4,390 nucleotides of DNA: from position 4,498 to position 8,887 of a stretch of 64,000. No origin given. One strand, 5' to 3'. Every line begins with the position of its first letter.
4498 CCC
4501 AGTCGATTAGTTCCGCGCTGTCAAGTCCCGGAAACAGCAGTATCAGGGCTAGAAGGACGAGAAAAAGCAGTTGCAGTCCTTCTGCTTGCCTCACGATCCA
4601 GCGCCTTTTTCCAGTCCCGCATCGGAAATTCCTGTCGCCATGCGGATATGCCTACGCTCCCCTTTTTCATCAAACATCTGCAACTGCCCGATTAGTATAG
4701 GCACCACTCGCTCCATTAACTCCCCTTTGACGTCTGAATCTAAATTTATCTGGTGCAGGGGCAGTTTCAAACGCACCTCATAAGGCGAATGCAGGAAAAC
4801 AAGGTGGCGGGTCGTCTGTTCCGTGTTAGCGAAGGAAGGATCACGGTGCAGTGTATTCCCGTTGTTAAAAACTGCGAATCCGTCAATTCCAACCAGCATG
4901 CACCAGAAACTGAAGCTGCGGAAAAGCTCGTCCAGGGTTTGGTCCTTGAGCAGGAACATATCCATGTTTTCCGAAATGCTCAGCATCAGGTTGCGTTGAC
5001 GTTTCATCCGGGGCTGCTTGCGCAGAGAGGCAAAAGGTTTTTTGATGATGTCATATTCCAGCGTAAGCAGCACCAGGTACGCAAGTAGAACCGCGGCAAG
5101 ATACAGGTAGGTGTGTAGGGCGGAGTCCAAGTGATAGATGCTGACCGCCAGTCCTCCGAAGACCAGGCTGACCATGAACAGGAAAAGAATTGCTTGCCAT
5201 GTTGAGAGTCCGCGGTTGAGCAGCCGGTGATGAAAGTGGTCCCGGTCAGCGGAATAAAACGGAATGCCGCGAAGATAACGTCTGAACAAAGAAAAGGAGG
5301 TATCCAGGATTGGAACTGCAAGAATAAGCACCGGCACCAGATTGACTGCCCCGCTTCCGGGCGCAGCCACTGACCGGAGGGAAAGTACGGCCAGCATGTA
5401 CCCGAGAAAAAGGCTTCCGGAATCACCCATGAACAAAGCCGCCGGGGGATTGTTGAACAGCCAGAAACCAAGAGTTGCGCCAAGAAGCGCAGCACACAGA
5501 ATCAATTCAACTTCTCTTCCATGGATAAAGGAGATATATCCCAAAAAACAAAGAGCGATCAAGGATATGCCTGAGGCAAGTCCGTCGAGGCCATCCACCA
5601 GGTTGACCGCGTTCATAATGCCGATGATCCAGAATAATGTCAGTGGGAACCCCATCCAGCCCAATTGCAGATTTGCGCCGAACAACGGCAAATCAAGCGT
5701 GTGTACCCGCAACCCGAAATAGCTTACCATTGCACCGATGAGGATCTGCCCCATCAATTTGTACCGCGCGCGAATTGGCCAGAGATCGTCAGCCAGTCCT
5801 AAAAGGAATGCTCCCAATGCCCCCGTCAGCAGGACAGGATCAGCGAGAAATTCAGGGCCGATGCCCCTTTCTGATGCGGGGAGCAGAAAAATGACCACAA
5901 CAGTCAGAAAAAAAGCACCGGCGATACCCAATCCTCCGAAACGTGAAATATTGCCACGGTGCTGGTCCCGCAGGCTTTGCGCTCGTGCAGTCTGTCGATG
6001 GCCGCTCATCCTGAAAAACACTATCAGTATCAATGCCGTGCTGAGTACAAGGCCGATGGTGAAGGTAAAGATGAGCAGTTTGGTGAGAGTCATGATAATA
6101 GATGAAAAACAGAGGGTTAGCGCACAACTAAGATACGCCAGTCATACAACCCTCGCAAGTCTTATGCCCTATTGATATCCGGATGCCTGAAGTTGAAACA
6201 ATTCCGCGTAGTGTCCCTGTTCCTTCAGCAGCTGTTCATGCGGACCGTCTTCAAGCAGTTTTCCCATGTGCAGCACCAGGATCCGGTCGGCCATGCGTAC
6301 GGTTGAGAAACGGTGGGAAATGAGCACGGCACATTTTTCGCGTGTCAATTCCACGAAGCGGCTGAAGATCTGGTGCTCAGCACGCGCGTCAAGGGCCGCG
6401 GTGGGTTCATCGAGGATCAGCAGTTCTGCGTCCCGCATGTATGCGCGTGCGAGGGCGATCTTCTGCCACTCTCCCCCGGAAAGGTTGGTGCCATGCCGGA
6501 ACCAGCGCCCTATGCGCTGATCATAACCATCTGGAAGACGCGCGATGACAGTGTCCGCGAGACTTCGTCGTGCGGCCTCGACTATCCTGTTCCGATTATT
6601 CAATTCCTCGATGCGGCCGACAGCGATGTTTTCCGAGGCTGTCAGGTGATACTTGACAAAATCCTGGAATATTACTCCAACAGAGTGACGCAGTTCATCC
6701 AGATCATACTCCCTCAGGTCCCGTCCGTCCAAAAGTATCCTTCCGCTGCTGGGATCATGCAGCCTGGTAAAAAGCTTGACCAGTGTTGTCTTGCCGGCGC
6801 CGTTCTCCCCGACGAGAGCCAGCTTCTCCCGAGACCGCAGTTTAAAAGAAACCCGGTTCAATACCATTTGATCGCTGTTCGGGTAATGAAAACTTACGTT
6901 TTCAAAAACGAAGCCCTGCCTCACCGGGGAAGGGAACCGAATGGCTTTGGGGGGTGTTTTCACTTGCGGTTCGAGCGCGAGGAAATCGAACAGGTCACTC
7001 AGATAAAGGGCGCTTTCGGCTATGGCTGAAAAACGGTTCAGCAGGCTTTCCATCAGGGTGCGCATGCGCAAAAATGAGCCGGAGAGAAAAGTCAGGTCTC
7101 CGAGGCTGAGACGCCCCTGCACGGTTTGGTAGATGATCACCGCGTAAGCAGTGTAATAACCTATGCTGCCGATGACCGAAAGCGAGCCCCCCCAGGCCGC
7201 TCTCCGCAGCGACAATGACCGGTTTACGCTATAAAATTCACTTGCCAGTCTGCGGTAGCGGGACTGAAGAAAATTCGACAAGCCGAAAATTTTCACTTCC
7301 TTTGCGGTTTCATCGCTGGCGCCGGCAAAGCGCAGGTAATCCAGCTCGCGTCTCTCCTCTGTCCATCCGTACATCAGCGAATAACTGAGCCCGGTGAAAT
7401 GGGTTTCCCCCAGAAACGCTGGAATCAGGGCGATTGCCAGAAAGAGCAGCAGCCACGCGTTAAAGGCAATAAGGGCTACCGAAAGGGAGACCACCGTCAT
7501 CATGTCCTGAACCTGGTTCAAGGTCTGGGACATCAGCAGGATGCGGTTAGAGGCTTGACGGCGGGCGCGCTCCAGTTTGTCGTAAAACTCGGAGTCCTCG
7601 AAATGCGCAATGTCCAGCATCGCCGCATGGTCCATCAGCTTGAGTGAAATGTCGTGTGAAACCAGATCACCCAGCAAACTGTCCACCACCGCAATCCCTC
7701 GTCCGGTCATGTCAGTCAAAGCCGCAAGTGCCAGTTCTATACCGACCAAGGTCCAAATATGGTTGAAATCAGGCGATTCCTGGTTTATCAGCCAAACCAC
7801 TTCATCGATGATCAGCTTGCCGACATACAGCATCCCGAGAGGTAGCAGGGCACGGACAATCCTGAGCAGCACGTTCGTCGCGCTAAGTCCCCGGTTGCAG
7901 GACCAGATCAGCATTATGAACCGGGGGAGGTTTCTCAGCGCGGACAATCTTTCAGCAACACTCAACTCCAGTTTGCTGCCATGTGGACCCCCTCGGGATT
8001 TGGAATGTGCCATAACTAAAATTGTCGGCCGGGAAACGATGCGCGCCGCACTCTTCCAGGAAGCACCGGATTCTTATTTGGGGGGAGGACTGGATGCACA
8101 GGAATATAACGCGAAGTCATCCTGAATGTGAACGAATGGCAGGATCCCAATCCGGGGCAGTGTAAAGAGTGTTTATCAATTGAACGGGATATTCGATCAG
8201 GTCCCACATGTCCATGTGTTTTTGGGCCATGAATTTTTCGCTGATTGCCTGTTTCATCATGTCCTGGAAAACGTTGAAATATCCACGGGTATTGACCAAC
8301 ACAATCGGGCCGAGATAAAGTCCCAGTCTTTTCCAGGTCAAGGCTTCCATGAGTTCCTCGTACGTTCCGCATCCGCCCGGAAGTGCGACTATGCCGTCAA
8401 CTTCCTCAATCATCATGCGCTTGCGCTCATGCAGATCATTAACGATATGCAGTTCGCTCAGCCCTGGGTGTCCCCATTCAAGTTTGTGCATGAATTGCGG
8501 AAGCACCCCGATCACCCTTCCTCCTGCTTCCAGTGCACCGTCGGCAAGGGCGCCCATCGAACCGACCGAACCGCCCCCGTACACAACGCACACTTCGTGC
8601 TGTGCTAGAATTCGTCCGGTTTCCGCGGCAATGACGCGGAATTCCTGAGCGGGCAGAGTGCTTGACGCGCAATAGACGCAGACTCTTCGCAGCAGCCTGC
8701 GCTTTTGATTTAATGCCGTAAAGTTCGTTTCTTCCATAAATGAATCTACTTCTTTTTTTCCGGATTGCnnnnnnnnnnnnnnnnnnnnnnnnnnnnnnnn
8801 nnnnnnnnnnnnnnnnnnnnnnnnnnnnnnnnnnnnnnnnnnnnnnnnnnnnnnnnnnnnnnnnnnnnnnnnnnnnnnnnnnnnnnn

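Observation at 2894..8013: Glycoconjugate module: ABC exporter + WecA-like phosphotransferase with novel C-terminal domain + ArnT/PMT_2-like transferase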

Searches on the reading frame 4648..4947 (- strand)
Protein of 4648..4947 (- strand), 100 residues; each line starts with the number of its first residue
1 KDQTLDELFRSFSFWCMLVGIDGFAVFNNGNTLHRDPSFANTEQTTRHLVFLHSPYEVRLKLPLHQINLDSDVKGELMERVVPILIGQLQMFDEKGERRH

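Call 62: predict_structure(alignment_id=A4)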
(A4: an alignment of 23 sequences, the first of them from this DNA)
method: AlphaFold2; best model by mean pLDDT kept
length: 100 residues; sequences in the alignment: 23
mean_pLDDT: 84.0   pTM: 0.74
mean pLDDT of the five models: 84.0, 83.2, 82.5, 80.5, 80.4
residues with pLDDT >= 90: 39; 70-90: 46; 50-70: 14; < 50: 1
segments of 3 or more residues with pLDDT < 50: none
pLDDT, mean of each block of 10 residues (from residue 1): 83 90 93 90 79 92 75 78 90 70
secondary structure, 60 per line:
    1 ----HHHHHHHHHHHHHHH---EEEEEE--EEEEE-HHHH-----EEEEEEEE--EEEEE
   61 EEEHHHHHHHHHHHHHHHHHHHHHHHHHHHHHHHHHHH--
elements in order: H5-19 E23-28 E31-35 H37-40 E46-53 E56-63 H64-98

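Call 66: fold_search(model_id=the predicted structure, library=pdb)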
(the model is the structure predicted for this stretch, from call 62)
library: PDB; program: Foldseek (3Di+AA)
matches with E <= 10: 633; with E <= 0.001: 0
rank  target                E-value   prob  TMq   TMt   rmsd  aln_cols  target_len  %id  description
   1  3cpt_A                5.4e-02  0.97  0.51  0.45   7.9       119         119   10  MP1-p14 Scaffolding complex (released 2008-07-01)
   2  7k5b_F                5.7e-02  0.90  0.45  0.36  15.3       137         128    9  Structure of outer-arm dynein bound to microtubule doublet in microtubule binding state 2 (MTBS-2) (released 2021-09-29)
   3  9jq8_A                8.3e-02  0.90  0.47  0.44   8.3       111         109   11  Roadblock2 homodimer structure from Candidatus Prometheoarchaeum syntrophicum strain MK-D1 (released 2024-10-30)
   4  5x6u_A                8.8e-02  0.94  0.54  0.45   8.1       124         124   10  Crystal structure of human heteropentameric complex (released 2017-12-06)
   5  9rs8_B                8.8e-02  0.66  0.41  0.14  11.0       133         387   11  human Fuzzy-Inturned (released 2025-07-30)
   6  6ehp_A                9.4e-02  0.95  0.55  0.47   8.0       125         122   12  The crystal structure of the human LAMTOR complex (released 2017-10-04)
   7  5y39_C                9.4e-02  0.94  0.51  0.44   8.1       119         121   10  Crystal structure of Ragulator complex (p18 76-145) (released 2017-12-06)
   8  6ehr_A                1.1e-01  0.91  0.51  0.44   6.7       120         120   11  The crystal structure of the human LAMTOR-RagA CTD-RagC CTD complex (released 2017-10-04)
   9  5yk3_C                1.1e-01  0.87  0.49  0.41   7.2       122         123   10  human Ragulator complex (released 2019-01-23)
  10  4xpm_B                1.4e-01  0.85  0.29  0.43   7.8        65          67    9  Crystal structure of EGO-TC (released 2015-08-05)
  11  7k58_F                1.4e-01  0.77  0.40  0.37   9.6       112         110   10  Structure of outer-arm dyneins bound to microtubule with microtubule binding state 1(MTBS-1) (released 2021-09-29)
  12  9m28                  1.6e-01  0.93  0.57  0.21   7.3       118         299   12  Crystal Structure of monomeric Rag-like small GTPase from Asgard Lokiarchaeota (LokiRagM) in complex with GTP (released 2026-03-04)
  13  6u62_C                1.6e-01  0.80  0.48  0.20  10.8       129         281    5  Raptor-Rag-Ragulator complex (released 2019-10-30)
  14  6b9x_C                1.7e-01  0.87  0.51  0.44   6.9       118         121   10  Crystal structure of Ragulator (released 2017-11-08)
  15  9jq8_B                2.1e-01  0.72  0.45  0.42   7.8       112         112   13  Roadblock2 homodimer structure from Candidatus Prometheoarchaeum syntrophicum strain MK-D1 (released 2024-10-30)
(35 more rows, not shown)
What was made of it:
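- On Roadblock/LC7-like fold (for the tail domain): Foldseek vs PDB: best E 0.054, prob 0.97, TM 0.45-0.57 (call 66).
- Consistent Roadblock/LC7/longin-type top hits, prob 0.9-0.97, TM ~0.5 (call 66).
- Tried and rejected: The trimmed core gave a cleaner but still sub-significant Roadblock-like signal (call 66).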

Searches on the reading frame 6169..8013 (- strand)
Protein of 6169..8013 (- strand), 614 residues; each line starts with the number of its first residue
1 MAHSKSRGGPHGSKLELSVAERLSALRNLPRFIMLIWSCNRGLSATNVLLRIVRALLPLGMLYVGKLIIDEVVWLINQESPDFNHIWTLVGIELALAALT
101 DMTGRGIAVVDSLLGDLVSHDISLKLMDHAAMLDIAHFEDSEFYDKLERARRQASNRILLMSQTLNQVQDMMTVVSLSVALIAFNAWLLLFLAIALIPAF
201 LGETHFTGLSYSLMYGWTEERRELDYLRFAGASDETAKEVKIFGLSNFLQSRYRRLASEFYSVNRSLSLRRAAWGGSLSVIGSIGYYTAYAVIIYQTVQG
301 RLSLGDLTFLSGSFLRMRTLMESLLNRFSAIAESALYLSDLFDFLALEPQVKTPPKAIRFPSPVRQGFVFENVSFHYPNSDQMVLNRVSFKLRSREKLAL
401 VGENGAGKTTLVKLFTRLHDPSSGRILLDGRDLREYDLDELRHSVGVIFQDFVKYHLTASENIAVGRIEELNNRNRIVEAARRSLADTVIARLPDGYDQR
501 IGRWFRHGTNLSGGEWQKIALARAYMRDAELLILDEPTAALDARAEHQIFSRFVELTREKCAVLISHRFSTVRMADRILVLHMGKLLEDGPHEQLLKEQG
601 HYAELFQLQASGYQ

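Call 3: search_protein_families(library=pfam, proteins=[window:6169-8013:-], max_evalue=0.01)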
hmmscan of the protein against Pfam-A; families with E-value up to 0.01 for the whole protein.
window:6169-8013:- (614 aa): 6 families
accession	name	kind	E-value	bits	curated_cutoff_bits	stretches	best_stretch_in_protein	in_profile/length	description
PF00005.33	ABC_tran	-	1.4e-34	120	25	1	385-539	1-137/137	ABC transporter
PF13304.12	AAA_21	-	6.6e-07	30.1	27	1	399-438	3-59/304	AAA domain, putative AbiEii toxin, Type IV TA system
PF02463.25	SMC_N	-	3.1e-06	27.2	40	1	413-583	98-213/220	RecF/RecN/SMC N terminal domain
PF13401.12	AAA_22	-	0.00085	20.1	27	1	398-444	8-53/130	AAA domain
PF06414.18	Zeta_toxin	-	0.0086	16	22.3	0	400-436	21-57/199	Zeta toxin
PF13191.12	AAA_16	-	0.0098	16.8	32.6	0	398-488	27-101/167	AAA ATPase domain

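Call 4: search_protein_families(library=ncbifam, proteins=[window:6169-8013:-], max_evalue=0.01)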
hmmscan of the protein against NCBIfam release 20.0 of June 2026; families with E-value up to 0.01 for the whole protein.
window:6169-8013:- (614 aa): 190 families (the best 25 are shown)
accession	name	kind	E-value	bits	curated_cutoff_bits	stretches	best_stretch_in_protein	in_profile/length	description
TIGR02203.1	MsbA_lipidA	equivalog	1.5e-82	278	602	1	102-610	70-570/572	lipid A export permease/ATP-binding protein MsbA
TIGR02204.1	MsbA_rel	hypoth_equivalog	2.8e-77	260.7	780.4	1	39-609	15-575/576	ABC transporter, permease/ATP-binding protein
NF008381.0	PRK11176.1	equivalog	5.8e-70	236.3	867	1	23-610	7-580/582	lipid A ABC transporter ATP-binding protein/permease MsbA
NF052233.1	CphA_assoc_ABC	equivalog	3.7e-69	233.9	880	1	77-611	220-745/766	cyanophycin metabolism-associated ABC transporter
TIGR03375.1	type_I_sec_LssB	subfamily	3.8e-69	233.7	693.1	1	98-599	199-692/696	type I secretion system permease/ATPase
NF010178.0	PRK13657.1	equivalog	4.9e-69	233.3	733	1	293-609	261-570/588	glucan ABC transporter ATP-binding protein/ permease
TIGR01846.1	type_I_sec_HlyB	subfamily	9e-69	232.5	725.55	1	115-610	207-693/694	type I secretion system permease/ATPase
TIGR00958.1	3a01208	subfamily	2.1e-64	218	874.6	1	82-605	199-710/711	antigen peptide transporter 2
NF045513.1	HepA_fam_ABC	equivalog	4.6e-64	216.9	725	1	226-609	232-609/610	heterocyst formation ABC transporter subunit HepA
TIGR03796.1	NHLM_micro_ABC1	equivalog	1.1e-59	202.4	853.3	1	115-606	222-709/710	NHLP family bacteriocin export ABC transporter peptidase/permease/ATPase subunit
TIGR01842.1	type_I_sec_PrtD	subfamily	1.2e-56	192.3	510.15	1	227-598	180-543/544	type I secretion system permease/ATPase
TIGR01192.1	chvA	subfamily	3.5e-56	191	585.4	1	297-607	265-568/585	glucan export ABC transporter ATP-binding protein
NF008364.0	PRK11160.1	equivalog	2.8e-54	184.7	630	1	343-607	316-573/575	heme ABC transporter ATP-binding protein/permease CydC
TIGR02857.1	CydD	equivalog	2.9e-52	178.3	435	1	327-581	283-529/529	thiol reductant ABC exporter subunit CydD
TIGR03797.1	NHLM_micro_ABC2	equivalog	1.6e-51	175.7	709.4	1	94-609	185-685/686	NHLP bacteriocin export ABC transporter permease/ATPase subunit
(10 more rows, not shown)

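Call 58: search_solved_structures(query=window:6169-8013:-, max_evalue=1e-40)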
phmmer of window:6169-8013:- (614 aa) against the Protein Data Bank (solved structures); distinct sequences matched with E-value up to 1e-40: 185 (the best 60 are shown).
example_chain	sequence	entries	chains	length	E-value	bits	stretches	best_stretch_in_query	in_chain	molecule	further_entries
8zpx_B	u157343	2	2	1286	8.3e-100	338.4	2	118-610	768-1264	ABC transporter B family member 1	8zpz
9juj_A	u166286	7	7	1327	9.5e-100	338.2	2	118-610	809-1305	ABC transporter B family member 1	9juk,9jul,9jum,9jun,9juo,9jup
8zq4_B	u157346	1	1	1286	5.4e-99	335.7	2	118-610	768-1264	ABC transporter B family member 1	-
7niu_A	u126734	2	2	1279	8.3e-99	335.1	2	326-614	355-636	Isoform 2 of Phosphatidylcholine translocator ABCB4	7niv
6s7p_A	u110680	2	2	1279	5.5e-98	332.4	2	326-614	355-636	Phosphatidylcholine translocator ABCB4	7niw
6fn1_A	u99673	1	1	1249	6.3e-98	332.2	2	186-612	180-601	Human-mouse chimeric ABCB1 (ABCBHM)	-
6fn4_A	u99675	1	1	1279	6.8e-98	332.1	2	186-612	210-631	Apo form of Human-mouse chimeric ABCB1 (ABCB1HM) in complex with Antigen binding fragment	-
9nfi_A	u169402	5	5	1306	1.5e-97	331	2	183-609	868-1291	Permeability Glycoprotein (P-gp)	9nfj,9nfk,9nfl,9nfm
6qex_A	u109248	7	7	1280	4.8e-97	329.3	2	186-612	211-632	Multidrug resistance protein 1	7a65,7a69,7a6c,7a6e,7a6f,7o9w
8gmg_A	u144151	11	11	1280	6.1e-97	328.9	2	186-612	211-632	ATP-dependent translocase ABCB1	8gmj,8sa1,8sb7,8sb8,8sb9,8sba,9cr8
8y6h_A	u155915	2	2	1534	1.2e-96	328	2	186-612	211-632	ATP-dependent translocase ABCB1,mNeonGreen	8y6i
3g5u_A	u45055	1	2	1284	1.4e-96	327.7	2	187-612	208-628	Multidrug resistance protein 1a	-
4m1m_A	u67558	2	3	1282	1.4e-96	327.7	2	187-612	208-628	Multidrug resistance protein 1A | ATP-dependent translocase ABCB1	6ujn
6ujs_A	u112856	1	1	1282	1.5e-96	327.7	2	187-612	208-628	ATP-dependent translocase ABCB1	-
6ujp_A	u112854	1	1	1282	1.5e-96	327.7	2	187-612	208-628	ATP-dependent translocase ABCB1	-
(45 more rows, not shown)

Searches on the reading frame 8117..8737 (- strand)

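Call 3: search_protein_families(library=pfam, proteins=[window:8117-8737:-], max_evalue=0.01)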
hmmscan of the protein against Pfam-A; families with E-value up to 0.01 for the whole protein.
window:8117-8737:- (206 aa): 2 families
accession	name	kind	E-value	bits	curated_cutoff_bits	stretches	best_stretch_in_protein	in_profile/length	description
PF03641.19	Lysine_decarbox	-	1.1e-38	132.8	27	1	61-190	1-130/131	Possible lysine decarboxylase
PF18306.6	LDcluster4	-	1.7e-17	63.9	26.3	1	29-139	13-120/151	SLOG cluster4 family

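Call 4: search_protein_families(library=ncbifam, proteins=[window:8117-8737:-], max_evalue=0.01)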
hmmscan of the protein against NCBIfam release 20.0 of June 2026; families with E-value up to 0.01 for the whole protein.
window:8117-8737:- (206 aa): 4 families
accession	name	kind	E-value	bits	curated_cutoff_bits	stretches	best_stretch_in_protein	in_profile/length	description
TIGR00730.1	TIGR00730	subfamily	2.6e-48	164.1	96.35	1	18-190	2-174/178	TIGR00730 family Rossman fold protein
NF058542.1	CtkRMPhLog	equivalog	4.8e-33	114.6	300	1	19-181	4-165/177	cytokinin riboside 5'-monophosphate phosphoribohydrolase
TIGR00725.1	TIGR00725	hypoth_equivalog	6.7e-14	51.6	106.9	1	25-172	9-143/159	TIGR00725 family protein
NF038390.1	Nsidase_PpnN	equivalog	0.00085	18.2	450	1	73-133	206-266/450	nucleotide 5'-monophosphate nucleosidase PpnN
